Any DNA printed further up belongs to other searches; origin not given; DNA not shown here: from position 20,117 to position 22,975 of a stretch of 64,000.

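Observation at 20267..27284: Six-gene translationally coupled operon: FAD oxidoreductase – GtrB-like GT2 – GT2 – NAD epimerase – TIM-barrel sugar isomerase – 852-aa GT-C membrane protein (candidate lipid-linked sugar donor synthesis, epimerisation and transfer module)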

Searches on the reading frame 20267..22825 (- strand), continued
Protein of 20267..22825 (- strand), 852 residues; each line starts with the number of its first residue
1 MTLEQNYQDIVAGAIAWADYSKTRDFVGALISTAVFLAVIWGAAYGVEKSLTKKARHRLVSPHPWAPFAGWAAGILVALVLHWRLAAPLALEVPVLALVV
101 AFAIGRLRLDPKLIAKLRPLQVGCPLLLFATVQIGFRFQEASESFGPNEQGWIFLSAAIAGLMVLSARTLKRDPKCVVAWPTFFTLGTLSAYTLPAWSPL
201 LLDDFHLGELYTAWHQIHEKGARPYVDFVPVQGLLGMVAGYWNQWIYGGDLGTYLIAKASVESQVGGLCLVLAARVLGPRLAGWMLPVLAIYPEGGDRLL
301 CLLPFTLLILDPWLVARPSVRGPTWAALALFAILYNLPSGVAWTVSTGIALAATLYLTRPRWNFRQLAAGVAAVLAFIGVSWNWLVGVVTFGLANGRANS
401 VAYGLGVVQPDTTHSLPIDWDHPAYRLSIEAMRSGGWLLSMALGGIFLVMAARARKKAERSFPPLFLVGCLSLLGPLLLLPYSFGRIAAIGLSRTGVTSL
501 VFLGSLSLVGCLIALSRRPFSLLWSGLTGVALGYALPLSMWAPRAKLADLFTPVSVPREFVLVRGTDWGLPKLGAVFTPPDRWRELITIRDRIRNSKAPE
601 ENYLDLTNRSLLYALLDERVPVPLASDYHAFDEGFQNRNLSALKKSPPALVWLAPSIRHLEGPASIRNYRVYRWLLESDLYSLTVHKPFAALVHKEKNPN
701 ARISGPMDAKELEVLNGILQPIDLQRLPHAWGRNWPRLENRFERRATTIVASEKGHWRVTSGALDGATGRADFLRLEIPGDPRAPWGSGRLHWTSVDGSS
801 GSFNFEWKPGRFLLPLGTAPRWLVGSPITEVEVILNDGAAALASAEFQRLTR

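Call 55: find_encoding_contigs(protein=P0010, flank=10000, max_places=2)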
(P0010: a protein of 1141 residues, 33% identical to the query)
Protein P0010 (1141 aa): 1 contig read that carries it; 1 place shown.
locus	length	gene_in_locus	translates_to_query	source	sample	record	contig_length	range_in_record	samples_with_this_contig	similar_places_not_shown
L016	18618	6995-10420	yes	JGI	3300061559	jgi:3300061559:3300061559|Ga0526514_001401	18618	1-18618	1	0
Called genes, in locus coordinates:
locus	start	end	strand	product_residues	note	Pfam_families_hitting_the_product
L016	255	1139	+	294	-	PF00483:NTP_transferase, PF12804:NTP_transf_3 (weak)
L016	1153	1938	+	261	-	PF01061:ABC2_membrane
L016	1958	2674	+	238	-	PF02463:SMC_N (faint), PF13555:AAA_29 (weak), PF00005:ABC_tran, PF13304:AAA_21 (faint)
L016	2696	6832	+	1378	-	PF13578:Methyltransf_24 (weak), PF00535:Glycos_transf_2, PF10111:Glyco_tranf_2_2, PF13641:Glyco_tranf_2_3, PF13524:Glyco_trans_1_2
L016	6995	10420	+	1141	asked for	-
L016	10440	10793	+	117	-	PF00892:EamA, PF00893:Multi_Drug_Res (faint)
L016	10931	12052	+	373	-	PF01266:DAO, PF13450:NAD_binding_8 (weak)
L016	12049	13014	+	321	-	PF00535:Glycos_transf_2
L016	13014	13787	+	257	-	PF01370:Epimerase (weak)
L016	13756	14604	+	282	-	PF01261:AP_endonuc_2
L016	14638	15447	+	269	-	PF00535:Glycos_transf_2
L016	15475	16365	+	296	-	PF00483:NTP_transferase, PF12804:NTP_transf_3 (weak)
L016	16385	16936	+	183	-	PF00908:dTDP_sugar_isom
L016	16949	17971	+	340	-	PF01073:3Beta_HSD, PF01370:Epimerase, PF02719:Polysacc_synt_2, PF04321:RmlD_sub_bind, PF05368:NmrA (weak), PF07993:NAD_binding_4, PF13460:NAD_binding_10 (weak), PF16363:GDP_Man_Dehyd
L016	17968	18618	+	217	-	?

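Call 68: fold_search(model_id=the predicted structure, library=pdb)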
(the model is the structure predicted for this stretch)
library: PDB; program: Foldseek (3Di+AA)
matches with E <= 10: 653; with E <= 0.001: 2
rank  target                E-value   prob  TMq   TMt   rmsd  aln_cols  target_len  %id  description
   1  5f15                  4.6e-05  1.00  0.25  0.35  14.0       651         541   16  Crystal Structure of ArnT from Cupriavidus metallidurans bound to Undecaprenyl phosphate (released 2016-02-17)
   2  5gmy_A                3.8e-04  0.99  0.24  0.24  21.4       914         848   10  Crystal structure of the Archaeoglobus fulgidus oligosaccharyltransferase (O29867_ARCFU) tethered with an acceptor pep (released 2017-02-01)
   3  3waj                  1.8e-03  1.00  0.30  0.32  21.4       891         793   11  Crystal structure of the Archaeoglobus fulgidus oligosaccharyltransferase (O29867_ARCFU) complex with Zn and sulfate (released 2013-10-30)
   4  7zlg_A                1.8e-02  0.75  0.21  0.25  23.0       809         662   10  Cryo-EM structure of C-mannosyltransferase CeDPY19, in complex with acceptor peptide and bound to CMT2-Fab and anti-Fa (released 2023-01-11)
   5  2wit_A                4.4e-02  0.14  0.08  0.11  25.9       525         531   13  CRYSTAL STRUCTURE OF THE SODIUM-COUPLED GLYCINE BETAINE SYMPORTER BETP FROM CORYNEBACTERIUM GLUTAMICUM WITH BOUND SUBS (released 2009-05-26)
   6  2wit_C                5.0e-02  0.14  0.08  0.11  25.9       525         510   13  CRYSTAL STRUCTURE OF THE SODIUM-COUPLED GLYCINE BETAINE SYMPORTER BETP FROM CORYNEBACTERIUM GLUTAMICUM WITH BOUND SUBS (released 2009-05-26)
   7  2wit_B                5.2e-02  0.13  0.08  0.11  25.9       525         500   13  CRYSTAL STRUCTURE OF THE SODIUM-COUPLED GLYCINE BETAINE SYMPORTER BETP FROM CORYNEBACTERIUM GLUTAMICUM WITH BOUND SUBS (released 2009-05-26)
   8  6gxc_A                5.7e-02  0.33  0.19  0.21  19.4       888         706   10  Bacterial oligosaccharyltransferase PglB in complex with an inhibitory peptide and a reactive lipid-linked oligosaccha (released 2018-11-14)
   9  6gff_C                6.7e-02  0.98  0.11  0.35  13.5       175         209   10  Structure of GARP (LRRC32) in complex with latent TGF-beta1 and MHG-8 Fab (released 2018-11-07)
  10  9mfm_A                7.6e-02  0.28  0.10  0.20  18.5       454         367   12  Structure of zebrafish OTOP1 in nanodisc in complex with inhibitor C2.36 (released 2025-11-05)
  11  9e2g_1V               7.9e-02  0.91  0.08  0.27  10.4       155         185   10  Cryo-EM structure of 48 nm repeat of microtubule doublet from T. brucei flagellum (released 2025-03-12)
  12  9e78_X                8.3e-02  0.87  0.07  0.27  11.2       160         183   11  48-nm repeat of the Leishmania tarentolae doublet microtubule (released 2025-03-12)
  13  8snb_3A               1.1e-01  0.89  0.08  0.28  10.3       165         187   10  atomic model of sea urchin sperm doublet microtubule (48-nm periodicity) (released 2023-06-28)
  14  9gkk_C                1.1e-01  0.14  0.11  0.15  26.7       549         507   13  BetP heterotrimeric complex (released 2025-09-10)
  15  8tek_g                1.2e-01  0.95  0.08  0.31  10.7       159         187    9  Baseplate of Nexin-dynein regulatory complex from Tetrahymena thermophila (released 2023-09-20)
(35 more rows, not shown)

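Call 88: search_solved_structures(query=A1, max_evalue=10)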
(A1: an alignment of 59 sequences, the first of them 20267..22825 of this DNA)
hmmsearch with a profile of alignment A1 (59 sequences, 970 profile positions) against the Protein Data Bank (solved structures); distinct sequences matched with E-value up to 10: 8.
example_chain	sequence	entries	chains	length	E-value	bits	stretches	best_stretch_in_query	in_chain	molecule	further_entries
8zpl_R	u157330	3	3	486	2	9.1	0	161-315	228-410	Soluble cytochrome b562,C-X-C chemokine receptor type 4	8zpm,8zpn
3o3g_A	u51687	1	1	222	2.1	9.1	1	652-706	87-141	Ribonuclease HII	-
4hht_A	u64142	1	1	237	2.3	8.9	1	652-706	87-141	Ribonuclease HII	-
2etj_A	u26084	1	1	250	2.6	8.8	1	652-706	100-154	Ribonuclease HII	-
8k3z_A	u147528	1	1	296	2.6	8.7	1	143-315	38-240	C-X-C chemokine receptor type 4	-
8yu7_A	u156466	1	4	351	4.5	7.9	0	143-315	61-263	C-X-C chemokine receptor type 4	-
9mdu_B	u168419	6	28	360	5.2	7.8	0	143-315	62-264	C-X-C chemokine receptor type 4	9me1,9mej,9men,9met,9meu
22xc_C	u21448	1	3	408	6.8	7.4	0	144-315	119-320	C-X-C chemokine receptor type 4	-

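Call 90: search_protein_families(library=pfam, proteins=[L006:14945-15295:+, L005:5875-8916:-, L005:4078-5721:+, L007:3193-6384:+, L008:83-874:+, L010:7226-8722:+, L010:6227-7222:+, L010:12087-13547:-, L011:12107-13183:+], max_evalue=0.01)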
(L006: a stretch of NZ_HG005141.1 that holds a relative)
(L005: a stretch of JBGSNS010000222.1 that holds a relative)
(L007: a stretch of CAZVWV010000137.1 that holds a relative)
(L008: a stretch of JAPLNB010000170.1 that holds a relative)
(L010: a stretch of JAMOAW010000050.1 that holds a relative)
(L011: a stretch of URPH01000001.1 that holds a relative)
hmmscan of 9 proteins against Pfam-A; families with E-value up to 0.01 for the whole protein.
L006:14945-15295:+ (116 aa): 4 families
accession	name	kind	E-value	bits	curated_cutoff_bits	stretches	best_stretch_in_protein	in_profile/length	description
PF00892.27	EamA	-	3.4e-07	31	28.2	1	32-115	62-134/135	EamA-like transporter family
PF00893.25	Multi_Drug_Res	-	0.00011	23.1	23.7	0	50-106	36-92/93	Small Multidrug Resistance protein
PF10639.15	TMEM234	-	0.0013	19.3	30.1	1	57-114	55-112/113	Putative transmembrane family 234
PF03151.22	TPT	-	0.0042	16.9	30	1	41-112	214-288/291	Triose-phosphate Transporter family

L005:5875-8916:- (1013 aa): 1 family
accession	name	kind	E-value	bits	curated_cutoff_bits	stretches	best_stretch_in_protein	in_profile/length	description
PF17957.7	Big_7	-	0.001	20.1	24.1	1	759-838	7-69/70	Bacterial Ig domain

L005:4078-5721:+ (547 aa): 0 families

L007:3193-6384:+ (1063 aa): 0 families

L008:83-874:+ (263 aa): 1 family
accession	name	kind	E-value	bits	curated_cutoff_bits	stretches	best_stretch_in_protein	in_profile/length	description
PF00535.33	Glycos_transf_2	-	4.7e-08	33.6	23.3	1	24-155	2-132/168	Glycosyl transferase family 2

L010:7226-8722:+ (498 aa): 1 family
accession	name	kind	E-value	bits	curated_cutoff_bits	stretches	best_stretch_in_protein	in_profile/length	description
PF01808.24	AICARFT_IMPCHas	-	3.2e-24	86.4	25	1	119-437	11-309/311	AICARFT/IMPCHase bienzyme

L010:6227-7222:+ (331 aa): 9 families
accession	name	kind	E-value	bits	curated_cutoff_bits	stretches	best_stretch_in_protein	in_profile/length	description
PF01370.27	Epimerase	-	8.3e-29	101.1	20.9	1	10-229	1-235/240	NAD dependent epimerase/dehydratase family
PF01073.25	3Beta_HSD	-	1.9e-17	63.7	22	1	11-158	1-159/280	3-beta hydroxysteroid dehydrogenase/isomerase family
PF07993.18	NAD_binding_4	-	2.7e-13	50.1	20.1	2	66-193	83-220/258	Male sterility protein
PF16363.11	GDP_Man_Dehyd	-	3.7e-13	50.1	27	1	12-245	2-260/332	GDP-mannose 4,6 dehydratase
PF13460.12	NAD_binding_10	-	4.7e-13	49.8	27.2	1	14-176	1-147/184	NAD(P)H-binding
PF05368.20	NmrA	-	9.5e-11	42.3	27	1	7-79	2-77/298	NmrA-like family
PF08659.16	KR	-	5.5e-07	30.1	22.6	1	71-126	87-144/180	KR domain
PF04321.23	RmlD_sub_bind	-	0.00014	21.5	27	1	10-118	3-100/287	RmlD substrate binding domain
PF00106.31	adh_short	-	0.0067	16.4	26.6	0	10-44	3-37/195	short chain dehydrogenase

L010:12087-13547:- (486 aa): 0 families

L011:12107-13183:+ (358 aa): 1 family
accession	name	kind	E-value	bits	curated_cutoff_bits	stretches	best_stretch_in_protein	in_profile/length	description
PF01757.29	Acyl_transf_3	-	3e-31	109.1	31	1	11-332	2-324/326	Acyltransferase domain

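Call 102: search_protein_families(library=pfam, proteins=[window:20267-22825:-], max_evalue=10)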
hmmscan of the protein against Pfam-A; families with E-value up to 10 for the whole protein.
window:20267-22825:- (852 aa): 1 family
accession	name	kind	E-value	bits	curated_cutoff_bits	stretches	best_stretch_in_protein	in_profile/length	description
PF16962.11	ABC_export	-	0.21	10.4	29.7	1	31-103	189-264/531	Putative ABC exporter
